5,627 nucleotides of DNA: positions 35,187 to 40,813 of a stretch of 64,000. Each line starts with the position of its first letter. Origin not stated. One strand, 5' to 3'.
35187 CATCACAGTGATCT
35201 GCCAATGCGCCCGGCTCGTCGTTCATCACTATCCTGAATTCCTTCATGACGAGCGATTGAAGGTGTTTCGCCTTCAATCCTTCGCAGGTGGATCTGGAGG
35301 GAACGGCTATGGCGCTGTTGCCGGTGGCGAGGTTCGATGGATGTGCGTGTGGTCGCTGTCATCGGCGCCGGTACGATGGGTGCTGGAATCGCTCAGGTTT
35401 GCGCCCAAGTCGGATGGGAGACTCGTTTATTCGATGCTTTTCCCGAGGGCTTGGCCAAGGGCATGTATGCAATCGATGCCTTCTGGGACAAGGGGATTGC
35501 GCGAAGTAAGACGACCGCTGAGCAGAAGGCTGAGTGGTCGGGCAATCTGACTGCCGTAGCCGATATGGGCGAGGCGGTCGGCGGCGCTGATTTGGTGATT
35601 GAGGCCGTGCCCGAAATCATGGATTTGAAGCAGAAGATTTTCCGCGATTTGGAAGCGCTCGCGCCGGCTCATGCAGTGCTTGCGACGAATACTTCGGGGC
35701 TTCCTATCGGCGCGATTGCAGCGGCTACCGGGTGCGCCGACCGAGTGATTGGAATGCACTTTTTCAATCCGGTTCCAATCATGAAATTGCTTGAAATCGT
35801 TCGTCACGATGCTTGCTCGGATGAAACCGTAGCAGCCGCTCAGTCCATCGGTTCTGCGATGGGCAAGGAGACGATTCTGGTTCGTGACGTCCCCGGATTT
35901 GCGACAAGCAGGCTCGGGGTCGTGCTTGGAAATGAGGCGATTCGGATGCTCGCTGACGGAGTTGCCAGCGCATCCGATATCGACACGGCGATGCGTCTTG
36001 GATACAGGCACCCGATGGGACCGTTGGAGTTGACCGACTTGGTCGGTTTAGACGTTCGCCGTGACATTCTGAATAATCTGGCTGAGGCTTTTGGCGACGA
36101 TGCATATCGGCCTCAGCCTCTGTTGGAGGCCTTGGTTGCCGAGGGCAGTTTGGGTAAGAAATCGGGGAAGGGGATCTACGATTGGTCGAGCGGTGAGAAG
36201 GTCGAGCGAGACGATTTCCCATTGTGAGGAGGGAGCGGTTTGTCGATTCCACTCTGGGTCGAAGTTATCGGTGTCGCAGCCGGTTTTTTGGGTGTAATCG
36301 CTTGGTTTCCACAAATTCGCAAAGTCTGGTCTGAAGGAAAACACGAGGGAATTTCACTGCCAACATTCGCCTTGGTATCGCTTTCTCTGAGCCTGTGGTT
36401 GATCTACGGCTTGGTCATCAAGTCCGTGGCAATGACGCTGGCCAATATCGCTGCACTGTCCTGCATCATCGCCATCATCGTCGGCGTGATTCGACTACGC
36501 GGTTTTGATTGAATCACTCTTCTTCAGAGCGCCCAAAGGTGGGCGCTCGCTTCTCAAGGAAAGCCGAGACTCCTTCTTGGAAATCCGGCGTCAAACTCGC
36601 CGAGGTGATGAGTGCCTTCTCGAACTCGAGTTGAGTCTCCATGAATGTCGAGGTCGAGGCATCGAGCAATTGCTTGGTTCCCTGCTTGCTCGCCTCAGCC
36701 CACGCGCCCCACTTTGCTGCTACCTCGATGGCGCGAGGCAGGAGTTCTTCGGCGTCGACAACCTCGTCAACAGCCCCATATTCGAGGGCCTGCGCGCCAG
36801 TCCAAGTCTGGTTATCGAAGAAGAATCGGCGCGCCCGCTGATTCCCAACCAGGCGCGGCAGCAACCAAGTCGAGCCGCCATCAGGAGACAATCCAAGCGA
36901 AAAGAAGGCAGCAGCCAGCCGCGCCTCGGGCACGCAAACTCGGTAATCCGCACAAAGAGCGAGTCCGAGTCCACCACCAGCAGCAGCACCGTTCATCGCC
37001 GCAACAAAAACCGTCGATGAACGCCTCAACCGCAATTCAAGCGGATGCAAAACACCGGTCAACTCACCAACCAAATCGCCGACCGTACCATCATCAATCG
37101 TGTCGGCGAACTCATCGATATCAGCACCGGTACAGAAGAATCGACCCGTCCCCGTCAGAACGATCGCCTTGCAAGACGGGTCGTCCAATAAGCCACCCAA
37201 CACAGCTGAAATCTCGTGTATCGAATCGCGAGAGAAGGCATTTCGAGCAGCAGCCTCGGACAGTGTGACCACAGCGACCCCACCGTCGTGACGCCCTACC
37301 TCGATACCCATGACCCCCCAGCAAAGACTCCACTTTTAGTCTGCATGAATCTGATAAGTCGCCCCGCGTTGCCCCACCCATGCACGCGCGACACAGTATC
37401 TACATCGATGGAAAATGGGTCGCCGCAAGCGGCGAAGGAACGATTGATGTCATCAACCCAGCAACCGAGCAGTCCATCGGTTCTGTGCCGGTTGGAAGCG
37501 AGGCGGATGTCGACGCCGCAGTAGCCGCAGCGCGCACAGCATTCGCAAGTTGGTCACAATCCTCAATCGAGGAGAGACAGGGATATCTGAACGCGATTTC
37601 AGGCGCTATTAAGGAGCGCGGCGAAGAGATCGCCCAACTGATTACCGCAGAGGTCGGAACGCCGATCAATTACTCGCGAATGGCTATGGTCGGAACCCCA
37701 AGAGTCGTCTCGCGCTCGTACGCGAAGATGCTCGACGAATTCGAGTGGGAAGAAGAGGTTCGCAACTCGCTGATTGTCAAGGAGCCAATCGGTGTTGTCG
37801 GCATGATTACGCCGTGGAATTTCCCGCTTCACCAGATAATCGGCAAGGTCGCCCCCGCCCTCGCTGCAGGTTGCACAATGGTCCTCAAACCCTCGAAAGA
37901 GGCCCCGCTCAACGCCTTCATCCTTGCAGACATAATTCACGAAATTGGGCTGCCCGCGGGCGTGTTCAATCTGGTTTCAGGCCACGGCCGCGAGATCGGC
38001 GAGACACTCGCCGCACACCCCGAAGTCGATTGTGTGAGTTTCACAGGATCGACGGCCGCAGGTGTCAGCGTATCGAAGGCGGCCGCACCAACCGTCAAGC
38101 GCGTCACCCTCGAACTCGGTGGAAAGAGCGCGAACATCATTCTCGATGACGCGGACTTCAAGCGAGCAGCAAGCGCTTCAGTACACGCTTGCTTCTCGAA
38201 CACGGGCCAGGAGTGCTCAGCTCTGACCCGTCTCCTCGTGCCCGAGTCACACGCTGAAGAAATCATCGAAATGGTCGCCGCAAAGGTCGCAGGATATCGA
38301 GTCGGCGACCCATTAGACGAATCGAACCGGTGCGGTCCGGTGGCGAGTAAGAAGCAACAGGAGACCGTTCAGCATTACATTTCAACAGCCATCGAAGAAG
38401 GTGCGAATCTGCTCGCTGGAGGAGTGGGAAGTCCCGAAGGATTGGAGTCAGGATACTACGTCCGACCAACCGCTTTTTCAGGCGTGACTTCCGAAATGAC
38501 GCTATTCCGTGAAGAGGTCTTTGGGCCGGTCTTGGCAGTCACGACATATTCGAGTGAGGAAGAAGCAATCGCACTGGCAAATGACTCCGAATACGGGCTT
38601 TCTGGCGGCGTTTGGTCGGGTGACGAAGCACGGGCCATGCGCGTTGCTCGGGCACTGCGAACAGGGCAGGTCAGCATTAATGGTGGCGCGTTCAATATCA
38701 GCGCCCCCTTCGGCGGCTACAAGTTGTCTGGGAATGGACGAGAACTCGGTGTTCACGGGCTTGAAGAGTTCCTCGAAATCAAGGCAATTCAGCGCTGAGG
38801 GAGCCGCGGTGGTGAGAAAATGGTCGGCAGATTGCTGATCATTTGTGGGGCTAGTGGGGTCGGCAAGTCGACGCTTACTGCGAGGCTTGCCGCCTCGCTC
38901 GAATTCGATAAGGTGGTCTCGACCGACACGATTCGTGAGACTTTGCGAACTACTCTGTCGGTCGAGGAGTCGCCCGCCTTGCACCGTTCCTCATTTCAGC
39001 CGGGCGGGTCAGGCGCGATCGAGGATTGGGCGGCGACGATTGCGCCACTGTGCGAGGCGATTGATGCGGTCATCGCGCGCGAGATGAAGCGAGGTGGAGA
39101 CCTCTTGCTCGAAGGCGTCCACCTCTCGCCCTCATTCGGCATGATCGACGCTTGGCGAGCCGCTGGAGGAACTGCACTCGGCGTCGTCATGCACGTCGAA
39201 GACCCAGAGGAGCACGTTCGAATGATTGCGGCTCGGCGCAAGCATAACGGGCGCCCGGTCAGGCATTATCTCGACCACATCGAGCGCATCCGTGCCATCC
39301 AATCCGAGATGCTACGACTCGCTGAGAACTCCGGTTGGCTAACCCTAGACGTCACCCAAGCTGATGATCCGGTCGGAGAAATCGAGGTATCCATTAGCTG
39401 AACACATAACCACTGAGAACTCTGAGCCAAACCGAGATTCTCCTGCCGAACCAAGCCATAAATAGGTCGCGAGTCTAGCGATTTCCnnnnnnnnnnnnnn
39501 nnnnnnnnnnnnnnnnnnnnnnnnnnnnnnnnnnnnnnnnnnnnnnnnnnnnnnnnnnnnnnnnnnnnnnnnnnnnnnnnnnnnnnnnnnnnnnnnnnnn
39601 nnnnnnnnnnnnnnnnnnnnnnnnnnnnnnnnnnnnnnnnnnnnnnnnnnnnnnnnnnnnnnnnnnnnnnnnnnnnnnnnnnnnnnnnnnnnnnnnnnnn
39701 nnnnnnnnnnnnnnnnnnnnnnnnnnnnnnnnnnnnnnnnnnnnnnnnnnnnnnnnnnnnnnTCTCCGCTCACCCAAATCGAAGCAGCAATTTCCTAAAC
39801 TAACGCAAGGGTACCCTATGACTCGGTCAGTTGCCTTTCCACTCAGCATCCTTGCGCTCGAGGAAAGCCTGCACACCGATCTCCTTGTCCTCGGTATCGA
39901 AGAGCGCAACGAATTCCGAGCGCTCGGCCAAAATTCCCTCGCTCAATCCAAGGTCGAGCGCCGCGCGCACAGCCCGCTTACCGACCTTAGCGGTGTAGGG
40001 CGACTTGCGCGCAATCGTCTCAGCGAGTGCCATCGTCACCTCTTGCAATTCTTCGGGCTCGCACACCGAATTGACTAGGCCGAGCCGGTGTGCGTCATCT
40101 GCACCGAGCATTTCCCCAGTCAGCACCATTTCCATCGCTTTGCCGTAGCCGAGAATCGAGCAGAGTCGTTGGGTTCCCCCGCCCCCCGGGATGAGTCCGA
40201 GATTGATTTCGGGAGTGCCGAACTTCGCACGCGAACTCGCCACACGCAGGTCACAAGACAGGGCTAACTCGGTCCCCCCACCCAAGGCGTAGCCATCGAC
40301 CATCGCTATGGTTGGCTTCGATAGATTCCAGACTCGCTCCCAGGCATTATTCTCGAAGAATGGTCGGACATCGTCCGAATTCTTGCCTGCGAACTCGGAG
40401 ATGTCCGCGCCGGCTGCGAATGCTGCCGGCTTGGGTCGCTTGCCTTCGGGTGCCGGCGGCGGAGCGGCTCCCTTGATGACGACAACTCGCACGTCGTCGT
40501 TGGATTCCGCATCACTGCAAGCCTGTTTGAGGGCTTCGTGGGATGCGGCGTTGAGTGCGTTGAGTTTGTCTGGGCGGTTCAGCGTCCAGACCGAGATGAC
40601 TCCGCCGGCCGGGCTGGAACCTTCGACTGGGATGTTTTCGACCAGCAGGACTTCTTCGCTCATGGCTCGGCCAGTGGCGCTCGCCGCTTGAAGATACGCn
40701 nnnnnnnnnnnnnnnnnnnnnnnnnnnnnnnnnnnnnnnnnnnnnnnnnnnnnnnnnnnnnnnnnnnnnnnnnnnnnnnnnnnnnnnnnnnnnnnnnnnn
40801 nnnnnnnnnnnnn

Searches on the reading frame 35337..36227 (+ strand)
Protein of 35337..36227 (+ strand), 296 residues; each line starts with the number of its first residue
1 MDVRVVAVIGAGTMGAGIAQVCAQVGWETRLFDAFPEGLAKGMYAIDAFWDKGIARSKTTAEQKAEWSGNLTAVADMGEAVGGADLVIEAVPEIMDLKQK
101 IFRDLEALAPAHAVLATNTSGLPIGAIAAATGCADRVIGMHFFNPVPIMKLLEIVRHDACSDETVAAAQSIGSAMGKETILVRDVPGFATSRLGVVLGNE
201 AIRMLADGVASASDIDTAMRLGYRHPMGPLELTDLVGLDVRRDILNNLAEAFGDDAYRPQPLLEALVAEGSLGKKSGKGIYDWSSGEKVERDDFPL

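Call 72: search_protein_families(library=pfam, proteins=[window:35337-36227:+], max_evalue=0.001)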
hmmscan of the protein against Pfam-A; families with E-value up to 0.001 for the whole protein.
window:35337-36227:+ (296 aa): 4 families
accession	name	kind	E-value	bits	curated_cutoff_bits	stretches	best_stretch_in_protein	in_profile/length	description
PF02737.24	3HCDH_N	-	8.2e-59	199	22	1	6-184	2-179/180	3-hydroxyacyl-CoA dehydrogenase, NAD binding domain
PF00725.27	3HCDH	-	2.1e-32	112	22.1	1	187-283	1-97/97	3-hydroxyacyl-CoA dehydrogenase, C-terminal domain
PF01210.29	NAD_Gly3P_dh_N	-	7.4e-07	29.7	23.1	1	6-123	2-107/158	NAD-dependent glycerol-3-phosphate dehydrogenase N-terminus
PF03446.21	NAD_binding_2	-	0.0005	20.6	21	0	6-110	2-84/161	NAD binding domain of 6-phosphogluconate dehydrogenase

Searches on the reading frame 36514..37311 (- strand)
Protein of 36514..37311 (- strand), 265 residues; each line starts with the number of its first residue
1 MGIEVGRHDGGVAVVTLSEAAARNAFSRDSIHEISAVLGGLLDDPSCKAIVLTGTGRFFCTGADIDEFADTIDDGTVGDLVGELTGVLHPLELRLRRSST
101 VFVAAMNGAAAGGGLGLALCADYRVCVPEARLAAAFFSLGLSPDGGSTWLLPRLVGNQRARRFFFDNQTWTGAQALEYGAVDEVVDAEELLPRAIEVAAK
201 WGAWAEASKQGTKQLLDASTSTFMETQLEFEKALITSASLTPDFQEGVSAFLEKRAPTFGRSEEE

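Call 72: search_protein_families(library=pfam, proteins=[window:36514-37311:-], max_evalue=0.001)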
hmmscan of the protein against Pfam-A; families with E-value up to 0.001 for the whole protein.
window:36514-37311:- (265 aa): 2 families
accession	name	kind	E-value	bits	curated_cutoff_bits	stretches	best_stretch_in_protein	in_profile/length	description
PF00378.25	ECH_1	-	4.6e-52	177.3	27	1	9-260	3-249/251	Enoyl-CoA hydratase/isomerase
PF16113.10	ECH_2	-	6.9e-28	98.6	27.2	1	13-190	2-177/335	Enoyl-CoA hydratase/isomerase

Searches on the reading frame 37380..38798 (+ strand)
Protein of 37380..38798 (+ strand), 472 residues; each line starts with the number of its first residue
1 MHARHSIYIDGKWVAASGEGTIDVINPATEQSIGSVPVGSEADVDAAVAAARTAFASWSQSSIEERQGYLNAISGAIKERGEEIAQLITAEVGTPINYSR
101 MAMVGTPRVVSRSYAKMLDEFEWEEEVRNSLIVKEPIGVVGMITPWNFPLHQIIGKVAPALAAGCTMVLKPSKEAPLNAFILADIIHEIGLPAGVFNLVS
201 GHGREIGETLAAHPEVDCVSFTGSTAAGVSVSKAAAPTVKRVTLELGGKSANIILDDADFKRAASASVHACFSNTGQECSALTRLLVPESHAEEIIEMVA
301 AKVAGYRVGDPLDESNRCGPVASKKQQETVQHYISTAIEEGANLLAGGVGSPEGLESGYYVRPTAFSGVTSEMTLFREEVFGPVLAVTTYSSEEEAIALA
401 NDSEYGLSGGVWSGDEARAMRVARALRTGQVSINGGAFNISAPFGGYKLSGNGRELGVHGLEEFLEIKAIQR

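Call 72: search_protein_families(library=pfam, proteins=[window:37380-38798:+], max_evalue=0.001)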
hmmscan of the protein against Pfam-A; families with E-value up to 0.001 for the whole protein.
window:37380-38798:+ (472 aa): 2 families
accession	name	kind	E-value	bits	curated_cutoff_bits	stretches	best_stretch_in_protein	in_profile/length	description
PF00171.27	Aldedh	-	4.8e-167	556.6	23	1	13-470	1-461/461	Aldehyde dehydrogenase family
PF05893.19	LuxC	-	0.00099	18.5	21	0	116-307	71-263/401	Acyl-CoA reductase (LuxC)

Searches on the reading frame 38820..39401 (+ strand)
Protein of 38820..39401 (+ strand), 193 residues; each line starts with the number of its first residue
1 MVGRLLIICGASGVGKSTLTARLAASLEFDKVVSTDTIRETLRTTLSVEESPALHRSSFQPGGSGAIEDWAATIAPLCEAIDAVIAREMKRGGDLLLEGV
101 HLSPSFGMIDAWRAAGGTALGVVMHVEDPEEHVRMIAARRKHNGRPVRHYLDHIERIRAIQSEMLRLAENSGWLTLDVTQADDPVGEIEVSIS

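Call 72: search_protein_families(library=pfam, proteins=[window:38820-39401:+], max_evalue=0.001)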
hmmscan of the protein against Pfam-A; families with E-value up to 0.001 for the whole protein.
window:38820-39401:+ (193 aa): 8 families
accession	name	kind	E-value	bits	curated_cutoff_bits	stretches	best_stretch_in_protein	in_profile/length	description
PF13671.12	AAA_33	-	5.4e-09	36.9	27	1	5-158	1-137/143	AAA domain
PF13238.12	AAA_18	-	3.6e-06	27.9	29.4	1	7-144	2-116/128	AAA domain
PF13191.12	AAA_16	-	2.1e-05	25.5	32.6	1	4-165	25-152/167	AAA ATPase domain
PF13207.12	AAA_17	-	0.00014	22.6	27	1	10-147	2-129/136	AAA domain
PF13521.12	AAA_28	-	0.00015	22.5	27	0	7-44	3-38/164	AAA domain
PF13481.12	AAA_25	-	0.00024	21.2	27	0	3-27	33-57/195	AAA domain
PF03193.22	RsgA_GTPase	-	0.00027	21.2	30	1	4-29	107-132/174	RsgA GTPase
PF13401.12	AAA_22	-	0.00037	21.3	27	1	4-32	6-36/130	AAA domain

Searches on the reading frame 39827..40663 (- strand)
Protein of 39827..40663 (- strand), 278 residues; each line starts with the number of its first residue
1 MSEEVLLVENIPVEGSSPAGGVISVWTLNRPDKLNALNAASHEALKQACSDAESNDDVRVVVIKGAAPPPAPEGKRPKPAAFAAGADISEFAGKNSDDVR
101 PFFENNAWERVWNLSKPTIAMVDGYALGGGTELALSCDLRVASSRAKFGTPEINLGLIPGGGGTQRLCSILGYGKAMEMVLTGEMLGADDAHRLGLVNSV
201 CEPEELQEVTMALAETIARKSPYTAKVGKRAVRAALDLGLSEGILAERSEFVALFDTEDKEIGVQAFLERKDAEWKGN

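Call 72: search_protein_families(library=pfam, proteins=[window:39827-40663:-], max_evalue=0.001)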
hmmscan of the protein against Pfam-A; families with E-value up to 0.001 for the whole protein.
window:39827-40663:- (278 aa): 2 families
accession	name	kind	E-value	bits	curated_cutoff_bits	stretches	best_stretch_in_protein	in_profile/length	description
PF00378.25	ECH_1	-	1.9e-59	201.5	27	1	23-277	6-250/251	Enoyl-CoA hydratase/isomerase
PF16113.10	ECH_2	-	1.1e-35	124.2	27.2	1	24-215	2-186/335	Enoyl-CoA hydratase/isomerase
